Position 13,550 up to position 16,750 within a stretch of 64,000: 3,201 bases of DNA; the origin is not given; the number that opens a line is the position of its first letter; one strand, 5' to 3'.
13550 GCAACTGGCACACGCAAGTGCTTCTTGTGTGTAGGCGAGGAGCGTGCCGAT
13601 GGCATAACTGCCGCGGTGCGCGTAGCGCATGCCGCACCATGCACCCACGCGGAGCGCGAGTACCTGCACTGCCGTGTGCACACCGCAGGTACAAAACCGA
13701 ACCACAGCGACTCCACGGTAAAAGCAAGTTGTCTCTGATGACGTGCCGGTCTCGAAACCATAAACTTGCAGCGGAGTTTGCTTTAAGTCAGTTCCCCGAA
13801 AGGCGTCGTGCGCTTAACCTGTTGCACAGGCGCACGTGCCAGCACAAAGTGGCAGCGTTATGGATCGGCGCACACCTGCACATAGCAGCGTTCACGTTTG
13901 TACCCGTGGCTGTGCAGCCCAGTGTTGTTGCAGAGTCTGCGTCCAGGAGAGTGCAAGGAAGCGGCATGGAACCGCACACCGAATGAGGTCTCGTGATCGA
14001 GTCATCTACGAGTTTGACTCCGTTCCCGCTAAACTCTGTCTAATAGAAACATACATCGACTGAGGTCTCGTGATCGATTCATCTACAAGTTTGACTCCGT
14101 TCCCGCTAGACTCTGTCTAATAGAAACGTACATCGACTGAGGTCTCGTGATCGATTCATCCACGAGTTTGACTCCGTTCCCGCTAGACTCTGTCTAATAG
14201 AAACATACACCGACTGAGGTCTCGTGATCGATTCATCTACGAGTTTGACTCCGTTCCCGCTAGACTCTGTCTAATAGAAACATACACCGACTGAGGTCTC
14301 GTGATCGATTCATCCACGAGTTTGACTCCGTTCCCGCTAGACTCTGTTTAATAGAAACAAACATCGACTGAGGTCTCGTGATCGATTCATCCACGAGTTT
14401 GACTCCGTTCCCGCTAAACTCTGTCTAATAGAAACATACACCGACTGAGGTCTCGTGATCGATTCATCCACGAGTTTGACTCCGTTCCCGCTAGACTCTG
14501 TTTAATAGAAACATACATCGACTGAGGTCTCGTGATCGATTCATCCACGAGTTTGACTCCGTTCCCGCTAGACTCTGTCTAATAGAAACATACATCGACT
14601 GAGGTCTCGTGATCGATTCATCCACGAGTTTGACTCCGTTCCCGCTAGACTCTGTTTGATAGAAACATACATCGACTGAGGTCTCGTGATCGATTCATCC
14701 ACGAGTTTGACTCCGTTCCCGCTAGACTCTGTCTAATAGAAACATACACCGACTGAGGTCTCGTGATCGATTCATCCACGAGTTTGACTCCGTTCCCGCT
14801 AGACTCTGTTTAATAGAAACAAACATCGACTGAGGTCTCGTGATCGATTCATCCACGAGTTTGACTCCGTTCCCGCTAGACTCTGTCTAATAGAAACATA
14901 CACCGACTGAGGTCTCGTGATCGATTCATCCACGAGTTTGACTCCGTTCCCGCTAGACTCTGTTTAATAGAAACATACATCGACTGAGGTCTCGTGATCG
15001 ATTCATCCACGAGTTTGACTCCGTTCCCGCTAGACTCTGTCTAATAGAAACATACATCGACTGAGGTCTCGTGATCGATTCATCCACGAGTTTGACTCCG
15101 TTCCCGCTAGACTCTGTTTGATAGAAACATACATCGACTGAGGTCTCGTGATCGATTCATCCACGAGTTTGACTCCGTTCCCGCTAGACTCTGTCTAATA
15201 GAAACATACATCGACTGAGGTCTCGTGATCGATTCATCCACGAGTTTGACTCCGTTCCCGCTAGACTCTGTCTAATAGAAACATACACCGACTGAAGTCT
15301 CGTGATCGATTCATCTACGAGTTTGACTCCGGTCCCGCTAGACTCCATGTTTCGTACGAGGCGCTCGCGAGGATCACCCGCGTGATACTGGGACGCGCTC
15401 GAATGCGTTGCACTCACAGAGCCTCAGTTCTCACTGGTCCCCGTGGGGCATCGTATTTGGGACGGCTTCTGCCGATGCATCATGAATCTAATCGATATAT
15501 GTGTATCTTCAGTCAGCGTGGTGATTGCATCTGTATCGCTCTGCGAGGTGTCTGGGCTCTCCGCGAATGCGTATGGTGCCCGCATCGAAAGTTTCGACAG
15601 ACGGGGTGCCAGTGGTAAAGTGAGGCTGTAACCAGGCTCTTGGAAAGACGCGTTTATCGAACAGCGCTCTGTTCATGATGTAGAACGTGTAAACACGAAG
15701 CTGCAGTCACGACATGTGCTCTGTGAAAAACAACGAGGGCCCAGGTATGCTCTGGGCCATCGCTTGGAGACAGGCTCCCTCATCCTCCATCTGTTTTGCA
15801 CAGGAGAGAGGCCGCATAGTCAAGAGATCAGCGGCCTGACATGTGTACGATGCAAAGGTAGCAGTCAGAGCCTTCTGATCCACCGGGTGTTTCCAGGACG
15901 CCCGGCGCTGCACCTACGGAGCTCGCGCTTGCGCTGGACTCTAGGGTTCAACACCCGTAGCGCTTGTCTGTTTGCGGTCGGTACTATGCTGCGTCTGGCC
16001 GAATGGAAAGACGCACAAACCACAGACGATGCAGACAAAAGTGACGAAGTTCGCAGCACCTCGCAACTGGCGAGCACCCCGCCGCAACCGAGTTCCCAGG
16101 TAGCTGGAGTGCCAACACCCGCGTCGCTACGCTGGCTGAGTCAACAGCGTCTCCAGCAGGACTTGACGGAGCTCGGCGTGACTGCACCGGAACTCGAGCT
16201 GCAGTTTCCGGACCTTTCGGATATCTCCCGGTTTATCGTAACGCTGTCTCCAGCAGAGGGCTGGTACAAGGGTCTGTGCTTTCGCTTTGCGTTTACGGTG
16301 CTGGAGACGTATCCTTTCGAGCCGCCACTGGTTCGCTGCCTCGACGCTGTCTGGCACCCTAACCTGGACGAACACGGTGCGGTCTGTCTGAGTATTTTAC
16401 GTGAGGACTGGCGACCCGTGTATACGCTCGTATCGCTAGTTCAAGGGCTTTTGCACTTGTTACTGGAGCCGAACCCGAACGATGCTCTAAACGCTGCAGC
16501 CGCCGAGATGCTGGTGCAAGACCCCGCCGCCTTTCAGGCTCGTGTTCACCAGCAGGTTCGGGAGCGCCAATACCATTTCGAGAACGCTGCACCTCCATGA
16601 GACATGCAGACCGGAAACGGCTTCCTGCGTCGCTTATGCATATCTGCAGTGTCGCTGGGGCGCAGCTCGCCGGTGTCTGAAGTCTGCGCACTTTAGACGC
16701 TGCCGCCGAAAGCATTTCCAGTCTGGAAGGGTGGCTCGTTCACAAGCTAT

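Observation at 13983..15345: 77-bp satellite array (~17.6 copies) with an intra-unit hairpin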

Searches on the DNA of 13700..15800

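Call 20: search_rna_families(source=window, start=13700, end=15800, threshold=evalue, max_evalue=10)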
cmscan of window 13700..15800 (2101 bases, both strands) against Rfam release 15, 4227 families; matches with E-value up to 10: 0.
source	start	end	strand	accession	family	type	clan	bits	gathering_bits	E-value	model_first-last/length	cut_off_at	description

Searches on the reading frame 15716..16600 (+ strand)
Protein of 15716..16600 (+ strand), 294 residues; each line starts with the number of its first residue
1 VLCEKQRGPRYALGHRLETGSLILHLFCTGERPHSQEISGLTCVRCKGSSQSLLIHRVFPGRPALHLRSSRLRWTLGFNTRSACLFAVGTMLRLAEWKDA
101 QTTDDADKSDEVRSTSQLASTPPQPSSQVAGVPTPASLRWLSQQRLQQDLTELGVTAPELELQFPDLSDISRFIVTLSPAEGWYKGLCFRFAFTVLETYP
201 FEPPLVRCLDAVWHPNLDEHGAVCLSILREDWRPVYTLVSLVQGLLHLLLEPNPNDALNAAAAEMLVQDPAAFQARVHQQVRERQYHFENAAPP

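Call 7: search_protein_families(library=pfam, proteins=[window:15716-16600:+], max_evalue=0.01)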
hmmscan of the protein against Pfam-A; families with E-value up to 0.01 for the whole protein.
window:15716-16600:+ (294 aa): 1 family
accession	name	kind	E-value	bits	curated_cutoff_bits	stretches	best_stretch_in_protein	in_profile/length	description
PF00179.31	UQ_con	-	4.5e-32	111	27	1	145-280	1-139/140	Ubiquitin-conjugating enzyme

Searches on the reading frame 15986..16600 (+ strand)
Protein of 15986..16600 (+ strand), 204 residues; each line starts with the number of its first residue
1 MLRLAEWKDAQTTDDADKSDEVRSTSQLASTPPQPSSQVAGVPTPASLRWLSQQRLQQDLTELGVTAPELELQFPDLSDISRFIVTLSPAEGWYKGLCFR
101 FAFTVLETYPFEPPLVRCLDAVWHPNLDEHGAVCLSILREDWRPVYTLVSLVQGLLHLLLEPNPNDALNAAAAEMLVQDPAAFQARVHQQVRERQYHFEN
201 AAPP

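Call 65: find_homologous_proteins(query=window:15986-16600:+, max_evalue=1e-40)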
Query window:15986-16600:+ (204 aa): 3 proteins with E <= 1e-40 among 178 candidates.
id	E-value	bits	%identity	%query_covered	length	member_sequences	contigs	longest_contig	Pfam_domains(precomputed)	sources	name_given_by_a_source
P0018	2.0e-131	454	99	100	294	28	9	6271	PF00179.32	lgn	-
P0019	1.0e-73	265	64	95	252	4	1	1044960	PF00179.32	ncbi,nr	ncbi:hypothetical protein CCYA_CCYA01G0430 [Cyanidiococcus yangmingshanensis]|nr:hypothetical protei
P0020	2.5e-66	241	58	96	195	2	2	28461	PF00179.32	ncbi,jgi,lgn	jgi:ubiquitin-conjugating enzyme E2 M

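Call 66: find_encoding_contigs(protein=P0020, flank=4000, max_places=10)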
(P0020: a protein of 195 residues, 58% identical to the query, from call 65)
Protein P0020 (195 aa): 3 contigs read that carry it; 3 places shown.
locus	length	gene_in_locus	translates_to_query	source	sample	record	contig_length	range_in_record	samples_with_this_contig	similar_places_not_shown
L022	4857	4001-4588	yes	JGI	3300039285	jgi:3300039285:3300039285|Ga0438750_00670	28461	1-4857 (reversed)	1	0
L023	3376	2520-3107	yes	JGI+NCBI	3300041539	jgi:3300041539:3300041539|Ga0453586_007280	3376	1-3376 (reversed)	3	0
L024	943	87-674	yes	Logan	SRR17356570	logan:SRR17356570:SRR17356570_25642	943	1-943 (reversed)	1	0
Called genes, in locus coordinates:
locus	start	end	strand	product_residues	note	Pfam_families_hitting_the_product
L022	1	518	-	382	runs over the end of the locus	-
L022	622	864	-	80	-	-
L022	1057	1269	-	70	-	-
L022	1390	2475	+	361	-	PF05889:SepSecS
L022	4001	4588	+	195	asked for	PF00179:UQ_con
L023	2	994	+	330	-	?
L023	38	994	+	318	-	PF05889:SepSecS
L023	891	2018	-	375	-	PF11998:DUF3493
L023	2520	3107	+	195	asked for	PF00179:UQ_con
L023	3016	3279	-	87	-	-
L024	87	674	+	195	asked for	PF00179:UQ_con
